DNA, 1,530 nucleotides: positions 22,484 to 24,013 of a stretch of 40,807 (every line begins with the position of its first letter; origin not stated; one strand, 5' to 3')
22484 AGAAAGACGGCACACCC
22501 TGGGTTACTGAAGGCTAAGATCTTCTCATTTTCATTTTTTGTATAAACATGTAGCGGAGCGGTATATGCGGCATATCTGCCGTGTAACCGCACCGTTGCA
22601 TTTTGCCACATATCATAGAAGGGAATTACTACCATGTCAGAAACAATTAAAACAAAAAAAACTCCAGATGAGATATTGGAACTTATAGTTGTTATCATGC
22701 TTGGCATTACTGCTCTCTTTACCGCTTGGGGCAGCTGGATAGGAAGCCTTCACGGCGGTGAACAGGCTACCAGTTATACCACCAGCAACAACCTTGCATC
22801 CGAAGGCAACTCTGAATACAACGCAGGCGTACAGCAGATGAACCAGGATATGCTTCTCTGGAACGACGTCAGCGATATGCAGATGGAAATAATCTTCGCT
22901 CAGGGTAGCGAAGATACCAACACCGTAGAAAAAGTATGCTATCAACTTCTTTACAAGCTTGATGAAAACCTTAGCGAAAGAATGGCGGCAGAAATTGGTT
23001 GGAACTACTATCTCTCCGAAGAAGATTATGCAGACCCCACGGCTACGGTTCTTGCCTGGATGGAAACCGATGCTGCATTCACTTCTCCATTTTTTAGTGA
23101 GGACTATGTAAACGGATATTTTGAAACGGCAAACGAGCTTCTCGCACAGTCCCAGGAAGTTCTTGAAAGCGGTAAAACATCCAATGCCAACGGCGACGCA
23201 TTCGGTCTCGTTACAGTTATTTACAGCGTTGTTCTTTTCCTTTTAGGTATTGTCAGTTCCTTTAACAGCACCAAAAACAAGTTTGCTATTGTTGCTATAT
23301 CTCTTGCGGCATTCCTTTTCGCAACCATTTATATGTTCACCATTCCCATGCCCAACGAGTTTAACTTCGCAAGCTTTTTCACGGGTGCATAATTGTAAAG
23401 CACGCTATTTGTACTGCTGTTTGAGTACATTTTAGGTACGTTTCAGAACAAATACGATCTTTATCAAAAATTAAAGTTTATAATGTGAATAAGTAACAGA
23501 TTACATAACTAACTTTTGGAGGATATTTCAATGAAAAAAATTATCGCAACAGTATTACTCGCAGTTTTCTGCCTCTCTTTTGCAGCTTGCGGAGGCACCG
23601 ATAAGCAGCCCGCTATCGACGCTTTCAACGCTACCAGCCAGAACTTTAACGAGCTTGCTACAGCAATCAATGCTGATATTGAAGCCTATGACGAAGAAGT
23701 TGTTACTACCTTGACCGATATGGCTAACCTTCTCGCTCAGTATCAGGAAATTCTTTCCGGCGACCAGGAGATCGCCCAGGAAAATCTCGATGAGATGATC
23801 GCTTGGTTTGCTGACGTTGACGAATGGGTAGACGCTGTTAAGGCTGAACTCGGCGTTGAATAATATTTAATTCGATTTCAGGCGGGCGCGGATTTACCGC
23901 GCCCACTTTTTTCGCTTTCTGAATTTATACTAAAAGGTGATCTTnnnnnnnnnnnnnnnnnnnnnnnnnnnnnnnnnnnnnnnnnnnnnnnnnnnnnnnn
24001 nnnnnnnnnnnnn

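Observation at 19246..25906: Agr-like circuit without AgrB/AgrD: one polytopic GHKL kinase, two paralogous LytTR regulators and a box-marked envelope/protease output set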

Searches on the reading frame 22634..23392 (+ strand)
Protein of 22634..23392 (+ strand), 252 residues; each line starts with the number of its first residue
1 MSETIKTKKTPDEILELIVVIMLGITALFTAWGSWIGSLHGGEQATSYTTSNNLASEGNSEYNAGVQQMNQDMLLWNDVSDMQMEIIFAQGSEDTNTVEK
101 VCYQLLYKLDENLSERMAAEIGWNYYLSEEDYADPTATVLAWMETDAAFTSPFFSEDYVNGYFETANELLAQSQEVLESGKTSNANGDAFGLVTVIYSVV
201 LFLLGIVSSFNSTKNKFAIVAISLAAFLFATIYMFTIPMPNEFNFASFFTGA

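Call 3: search_protein_families(library=pfam, proteins=[window:22634-23392:+], max_evalue=0.01)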
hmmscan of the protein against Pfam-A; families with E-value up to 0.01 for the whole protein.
window:22634-23392:+ (252 aa): 1 family
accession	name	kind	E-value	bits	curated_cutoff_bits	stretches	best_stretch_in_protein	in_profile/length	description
PF04893.22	Yip1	-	5.9e-05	23.4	28.6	1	189-233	127-172/173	Yip1 domain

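Call 4: search_protein_families(library=ncbifam, proteins=[window:22634-23392:+], max_evalue=0.01)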
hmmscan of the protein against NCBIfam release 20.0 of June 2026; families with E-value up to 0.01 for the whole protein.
window:22634-23392:+ (252 aa): 0 families

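Call 20: find_homologous_proteins(query=window:22634-23392:+)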
Query window:22634-23392:+ (252 aa): 1153 proteins with E <= 0.001 among 1782 candidates; the best 120 are listed.
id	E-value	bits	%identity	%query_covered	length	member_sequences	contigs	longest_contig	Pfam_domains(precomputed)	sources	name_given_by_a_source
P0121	2.2e-155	533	98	98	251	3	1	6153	PF04893.23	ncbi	-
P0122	9.9e-130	449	83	98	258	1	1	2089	-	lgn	-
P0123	3.2e-128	444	81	98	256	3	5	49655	-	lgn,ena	-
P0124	1.6e-127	442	82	97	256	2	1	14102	-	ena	-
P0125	2.7e-127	441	81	98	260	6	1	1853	-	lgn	-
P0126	7.2e-127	440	81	98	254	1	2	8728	-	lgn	-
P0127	1.6e-126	439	82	97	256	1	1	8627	-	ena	-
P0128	1.7e-126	439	80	97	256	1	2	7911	-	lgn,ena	-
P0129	8.4e-126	436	80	97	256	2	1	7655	-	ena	-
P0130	3.5e-125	434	78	98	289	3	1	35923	-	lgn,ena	-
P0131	3.5e-125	434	81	97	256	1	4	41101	-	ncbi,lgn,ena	-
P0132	5.0e-125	434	78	98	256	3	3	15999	-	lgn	-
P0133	1.3e-124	432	80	97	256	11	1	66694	PF04893.23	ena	-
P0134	1.7e-124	432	80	98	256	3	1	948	-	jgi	jgi:hypothetical protein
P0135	1.5e-123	429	78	99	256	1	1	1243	-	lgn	-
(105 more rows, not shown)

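Call 22: find_related_loci(query=A1, collection=genome_contigs, flank=10000)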
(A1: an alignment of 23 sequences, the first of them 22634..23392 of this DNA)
Query A1 (252 aa) in genome_contigs; peptide patterns used: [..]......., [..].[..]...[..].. (x = any residue, [..] = any of these).
197 stretches matched a pattern; 109 encode a relative of the query (tblastn E <= 1e-3); the best 80 are kept; 80 distinct loci.
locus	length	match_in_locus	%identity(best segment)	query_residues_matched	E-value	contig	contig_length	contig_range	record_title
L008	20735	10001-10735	81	5-249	5e-134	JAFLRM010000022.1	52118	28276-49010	MAG: Acetatifactor sp. isolate HAN001 Seq22, whole genome shotgun sequence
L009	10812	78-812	80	5-249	2e-132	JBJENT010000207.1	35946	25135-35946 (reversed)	MAG: Lachnospiraceae bacterium isolate SARD02_bin.042 NODE_561_length_35946_cov_7.141512, whole genome shotgun sequence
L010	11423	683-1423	79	6-252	7e-132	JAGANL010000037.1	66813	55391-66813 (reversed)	MAG: Lachnospiraceae bacterium isolate RGIG8602 Water_deer_Cecum.Co__c824820, whole genome shotgun sequence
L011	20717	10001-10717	77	11-249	5e-123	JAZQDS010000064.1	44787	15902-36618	MAG: Eubacteriales bacterium isolate T1900044636_TS20190102.MAGScoT_cleanbin_000019 SGB_1149_k141_186347, whole genome s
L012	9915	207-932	71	8-249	8e-115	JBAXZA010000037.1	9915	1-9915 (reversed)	MAG: Eubacteriales bacterium isolate SO_2016_CLC_T1_31 scaffold07839_PH3_Jul14_2016, whole genome shotgun sequence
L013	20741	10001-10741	77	5-252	9e-129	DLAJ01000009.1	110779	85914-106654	MAG TPA_asm: Lachnospiraceae bacterium UBA7050 UBA7050_contig_230, whole genome shotgun sequence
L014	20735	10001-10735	64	5-251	1e-108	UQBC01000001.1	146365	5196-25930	uncultured Ruminococcaceae bacterium isolate UMGS108 genome assembly, contig: NODE_6_length_146365_cov_11.134140, whole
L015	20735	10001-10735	65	5-251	3e-108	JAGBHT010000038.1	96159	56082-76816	MAG: Ruminiclostridium sp. isolate RGIG9130 Water_deer_Rectum.Co__c1130665, whole genome shotgun sequence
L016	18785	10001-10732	65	6-251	3e-108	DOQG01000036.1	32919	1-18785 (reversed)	MAG TPA_asm: Oscillospiraceae bacterium isolate UBA11449 contig_3443, whole genome shotgun sequence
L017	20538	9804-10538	66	7-251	9e-107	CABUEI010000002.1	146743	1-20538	MAG TPA_asm: uncultured Ruminococcaceae bacterium isolate MGYG-HGUT-03927 genome assembly, contig: GUT_GENOME250816_2, w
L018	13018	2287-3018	65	6-251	8e-107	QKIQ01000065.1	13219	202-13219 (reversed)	MAG: Clostridia bacterium isolate SZUA-584 scaffold_15054, whole genome shotgun sequence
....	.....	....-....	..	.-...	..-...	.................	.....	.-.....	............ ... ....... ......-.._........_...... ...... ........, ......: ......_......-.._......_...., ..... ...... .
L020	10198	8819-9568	58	1-250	3e-99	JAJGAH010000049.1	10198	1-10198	MAG: Eubacterium sp. isolate UW_Xyl_LCO2 Ga0214927_100374, whole genome shotgun sequence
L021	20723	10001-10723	61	6-249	2e-98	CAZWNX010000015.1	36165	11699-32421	MAG TPA_asm: uncultured Lachnospiraceae bacterium isolate SRP192927_co1_11 genome assembly, contig: NODE_1825_length_361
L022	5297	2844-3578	60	1-249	4e-96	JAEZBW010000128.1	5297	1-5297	MAG: Bacillota bacterium isolate OH_CBrB_215 k127_361125, whole genome shotgun sequence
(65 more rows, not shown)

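Call 34: search_protein_families(library=pfam, proteins=[L009:934-1779:+, L009:4287-4817:+, L009:4839-5495:+, L008:10969-11697:+, L008:13947-14924:+, L013:12894-13727:+, L013:10995-11345:+, L009:2617-3888:+, L009:5511-7523:+], max_evalue=0.01)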
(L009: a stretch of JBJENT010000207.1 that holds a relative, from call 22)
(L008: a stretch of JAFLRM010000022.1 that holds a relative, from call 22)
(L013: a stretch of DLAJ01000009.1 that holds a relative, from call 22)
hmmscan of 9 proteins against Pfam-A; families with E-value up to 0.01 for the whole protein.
L009:934-1779:+ (281 aa): 2 families
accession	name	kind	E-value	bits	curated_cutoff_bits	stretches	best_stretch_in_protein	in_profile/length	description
PF00520.37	Ion_trans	-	2.5e-40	138.6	25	1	11-239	2-240/241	Ion transport protein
PF08016.18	PKD_channel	-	2.9e-06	27.3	22.4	1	109-235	103-225/225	Polycystin cation channel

L009:4287-4817:+ (176 aa): 1 family
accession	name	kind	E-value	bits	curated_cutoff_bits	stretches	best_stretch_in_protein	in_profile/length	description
PF04011.17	LemA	-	2.4e-34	118.7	26.2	1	34-175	1-141/149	LemA family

L009:4839-5495:+ (218 aa): 1 family
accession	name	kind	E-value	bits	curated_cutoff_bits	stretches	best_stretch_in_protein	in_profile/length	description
PF14471.11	DUF4428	-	0.00014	22.1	27.8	1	10-43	2-35/51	Domain of unknown function (DUF4428)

L008:10969-11697:+ (242 aa): 0 families

L008:13947-14924:+ (325 aa): 1 family
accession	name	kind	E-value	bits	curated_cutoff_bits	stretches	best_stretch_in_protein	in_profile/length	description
PF09851.14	SHOCT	-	3.2e-09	36.7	27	1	297-323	2-28/28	Short C-terminal domain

L013:12894-13727:+ (277 aa): 1 family
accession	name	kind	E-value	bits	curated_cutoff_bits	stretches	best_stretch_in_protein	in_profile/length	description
PF09851.14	SHOCT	-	1.9e-09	37.4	27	1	249-275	2-28/28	Short C-terminal domain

L013:10995-11345:+ (116 aa): 0 families

L009:2617-3888:+ (423 aa): 2 families
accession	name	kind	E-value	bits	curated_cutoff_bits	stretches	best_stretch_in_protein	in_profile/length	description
PF14501.12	HATPase_c_5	-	6.4e-18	65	22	1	323-421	3-99/102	GHKL domain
PF14689.11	SPOB_a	-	1.1e-06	28.5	28.1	1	228-281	4-57/62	Sensor_kinase_SpoOB-type, alpha-helical domain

L009:5511-7523:+ (670 aa): 1 family
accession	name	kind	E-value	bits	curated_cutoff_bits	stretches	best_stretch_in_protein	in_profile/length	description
PF03415.19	Peptidase_C11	-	4.9e-41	141.9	25.8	1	64-380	2-310/359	Clostripain family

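Call 42: predict_structure(alignment_id=A1)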
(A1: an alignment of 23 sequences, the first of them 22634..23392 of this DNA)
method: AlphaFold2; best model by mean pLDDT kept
length: 252 residues; sequences in the alignment: 23
mean_pLDDT: 89.8   pTM: 0.64
mean pLDDT of the five models: 89.8, 89.7, 89.2, 85.3, 77.7
residues with pLDDT >= 90: 191; 70-90: 42; 50-70: 13; < 50: 6
segments of 3 or more residues with pLDDT < 50: 1-4
pLDDT, mean of each block of 10 residues (from residue 1): 52 86 92 90 90 96 95 96 97 96 96 93 93 95 94 93 95 93 91 94 91 90 94 89 67 48
secondary structure, 60 per line:
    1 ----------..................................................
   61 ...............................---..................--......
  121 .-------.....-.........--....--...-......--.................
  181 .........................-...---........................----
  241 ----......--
elements in order: H11-91 H95-112 H115-121 H129-133 H135-143 H146-149 H156-161 H164-205 H213-236 H245-250

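Call 48: fold_search(model_id=the predicted structure, library=pdb)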
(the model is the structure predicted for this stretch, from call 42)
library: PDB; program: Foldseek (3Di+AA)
matches with E <= 10: 625; with E <= 0.001: 0
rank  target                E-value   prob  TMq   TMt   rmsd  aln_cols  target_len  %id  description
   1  8f7n                  5.2e-02  0.75  0.23  0.18  14.0       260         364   13  Crystal structure of chemoreceptor McpZ ligand sensing domain (released 2023-07-05)
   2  7p5m_A                9.8e-02  0.38  0.19  0.13  21.4       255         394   16  Cryo-EM structure of human TTYH2 in lipid nanodiscs (released 2021-08-11)
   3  4o9y_G                1.6e-01  0.51  0.25  0.04  22.6       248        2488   14  Crystal Structure of TcdA1 (released 2014-02-26)
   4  3zx6_B                1.6e-01  0.47  0.21  0.18  25.7       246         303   10  Structure of Hamp(AF1503)-Tsr fusion - Hamp (A291V) mutant (released 2012-02-29)
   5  6h2f_F                1.6e-01  0.99  0.48  0.38  16.9       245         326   10  Structure of the pre-pore AhlB of the tripartite alpha-pore forming toxin, AHL, from Aeromonas hydrophila. (released 2019-07-10)
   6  6ixv_D                1.8e-01  0.23  0.16  0.17  25.7       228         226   11  Crystal structure of SH3BP5-Rab11a (released 2019-03-20)
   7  6mrt_A                1.9e-01  0.51  0.25  0.22  44.1       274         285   10  12-meric ClyA pore complex (released 2019-05-15)
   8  4o9y_A                1.9e-01  0.30  0.20  0.03  37.0       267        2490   15  Crystal Structure of TcdA1 (released 2014-02-26)
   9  6h2f_D                2.5e-01  0.87  0.37  0.30  17.9       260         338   12  Structure of the pre-pore AhlB of the tripartite alpha-pore forming toxin, AHL, from Aeromonas hydrophila. (released 2019-07-10)
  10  4tql_A                2.5e-01  0.41  0.23  0.25  37.8       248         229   11  Computationally designed three helix bundle (released 2014-10-15)
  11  7a0g_DDD              2.8e-01  0.96  0.45  0.36  16.0       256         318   10  Structure of the SmhB pore of the tripartite alpha-pore forming toxin, Smh, from Serratia marcescens. (released 2021-03-31)
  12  3zx6_A                2.8e-01  0.63  0.27  0.23  20.9       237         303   12  Structure of Hamp(AF1503)-Tsr fusion - Hamp (A291V) mutant (released 2012-02-29)
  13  6h2e_Q                2.8e-01  0.57  0.26  0.26  18.2       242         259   12  Structure of the soluble AhlC of the tripartite alpha-pore forming toxin, AHL, from Aeromonas hydrophila. (released 2019-07-10)
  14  4tql_B                2.8e-01  0.41  0.23  0.25  42.3       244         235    7  Computationally designed three helix bundle (released 2014-10-15)
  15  6iv1_C                3.0e-01  0.28  0.19  0.18  19.5       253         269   13  Crystal structure of a bacterial Bestrophin homolog from Klebsiella pneumoniae with a mutation I180T (released 2019-11-13)
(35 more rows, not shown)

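Call 49: find_encoding_contigs(protein=P0121, flank=8000, max_places=2)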
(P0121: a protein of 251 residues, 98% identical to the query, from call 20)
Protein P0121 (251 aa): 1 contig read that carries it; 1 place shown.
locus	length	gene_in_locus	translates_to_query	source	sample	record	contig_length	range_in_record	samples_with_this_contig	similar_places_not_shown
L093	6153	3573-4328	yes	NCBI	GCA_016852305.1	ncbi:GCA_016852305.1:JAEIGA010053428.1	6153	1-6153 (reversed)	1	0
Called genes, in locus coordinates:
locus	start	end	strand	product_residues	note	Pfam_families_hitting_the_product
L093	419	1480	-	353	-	-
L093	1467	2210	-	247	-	PF00072:Response_reg, PF04397:LytTR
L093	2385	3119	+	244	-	PF00072:Response_reg, PF04397:LytTR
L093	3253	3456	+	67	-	PF05154:TM2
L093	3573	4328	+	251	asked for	PF04893:Yip1 (faint)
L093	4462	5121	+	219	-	-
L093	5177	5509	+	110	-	-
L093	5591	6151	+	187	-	?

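Call 50: find_encoding_contigs(protein=P0124, flank=8000, max_places=2)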
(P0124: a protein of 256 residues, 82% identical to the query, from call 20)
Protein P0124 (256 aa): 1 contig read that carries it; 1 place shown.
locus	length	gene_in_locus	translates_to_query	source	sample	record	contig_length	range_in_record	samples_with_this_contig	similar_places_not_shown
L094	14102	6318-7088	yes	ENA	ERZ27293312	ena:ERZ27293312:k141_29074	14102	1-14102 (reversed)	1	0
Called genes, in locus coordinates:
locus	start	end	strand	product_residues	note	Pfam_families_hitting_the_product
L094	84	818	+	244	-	PF00072:Response_reg, PF04397:LytTR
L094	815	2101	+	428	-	PF14689:SPOB_a (faint), PF14501:HATPase_c_5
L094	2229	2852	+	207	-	-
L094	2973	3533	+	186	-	PF04011:LemA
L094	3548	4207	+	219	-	-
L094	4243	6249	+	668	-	PF03415:Peptidase_C11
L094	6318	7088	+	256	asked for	-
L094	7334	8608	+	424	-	PF01979:Amidohydro_1, PF07969:Amidohydro_3 (weak), PF12890:DHOase, PF07969:Amidohydro_3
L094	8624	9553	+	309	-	PF00215:OMPdecase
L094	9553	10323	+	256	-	PF10418:DHODB_Fe-S_bind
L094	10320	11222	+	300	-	PF01180:DHO_dh, PF01207:Dus, PF03060:NMO (faint), PF00977:His_biosynth (weak)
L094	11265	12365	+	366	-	PF01545:Cation_efflux, PF16916:ZT_dimer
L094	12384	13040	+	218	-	PF08901:DUF1847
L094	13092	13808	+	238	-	PF00037:Fer4 (weak), PF12797:Fer4_2 (weak), PF12837:Fer4_6, PF13237:Fer4_10, PF14697:Fer4_21, PF12838:Fer4_7, PF13187:Fer4_9 (weak), PF27217:AF_0155, +2 more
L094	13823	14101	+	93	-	?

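Call 68: search_protein_families(library=padloc, proteins=[window:22634-23392:+, L009:4839-5495:+, L013:12894-13727:+], max_evalue=0.01)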
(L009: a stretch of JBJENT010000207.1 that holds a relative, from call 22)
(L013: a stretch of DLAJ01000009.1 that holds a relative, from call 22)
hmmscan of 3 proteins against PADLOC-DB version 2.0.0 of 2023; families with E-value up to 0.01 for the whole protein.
window:22634-23392:+ (252 aa): 0 families

L009:4839-5495:+ (218 aa): 1 family
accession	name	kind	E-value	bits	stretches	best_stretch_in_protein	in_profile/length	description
PDLC00916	Cas10a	-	0.0068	13.3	1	7-70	395-455/650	"CRISPR-associated protein Cas10/Csm1, subtype III-A/MTUBE"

L013:12894-13727:+ (277 aa): 0 families

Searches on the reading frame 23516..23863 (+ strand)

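Call 3: search_protein_families(library=pfam, proteins=[window:23516-23863:+], max_evalue=0.01)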
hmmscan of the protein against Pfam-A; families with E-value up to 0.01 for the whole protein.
window:23516-23863:+ (115 aa): 0 families

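Call 4: search_protein_families(library=ncbifam, proteins=[window:23516-23863:+], max_evalue=0.01)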
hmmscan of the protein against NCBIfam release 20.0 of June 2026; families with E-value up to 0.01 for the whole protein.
window:23516-23863:+ (115 aa): 3 families
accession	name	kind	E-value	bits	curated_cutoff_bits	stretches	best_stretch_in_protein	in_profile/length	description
NF052321.1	LP_Lmo2079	subfamily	0.00043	19.7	150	1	6-75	1-70/354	Lmo2079 family surface lipoprotein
NF050142.1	PG1828_fam_lipo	equivalog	0.001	19.8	50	1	6-39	1-35/59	PG1828 family lipoprotein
NF000809.0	PRK00059.1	equivalog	0.0023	17.4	303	1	5-38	3-36/336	peptidylprolyl isomerase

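Call 68: search_protein_families(library=padloc, proteins=[window:23531-23863:+], max_evalue=0.01)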
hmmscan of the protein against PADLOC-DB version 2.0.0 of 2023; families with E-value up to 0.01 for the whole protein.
window:23531-23863:+ (110 aa): 0 families
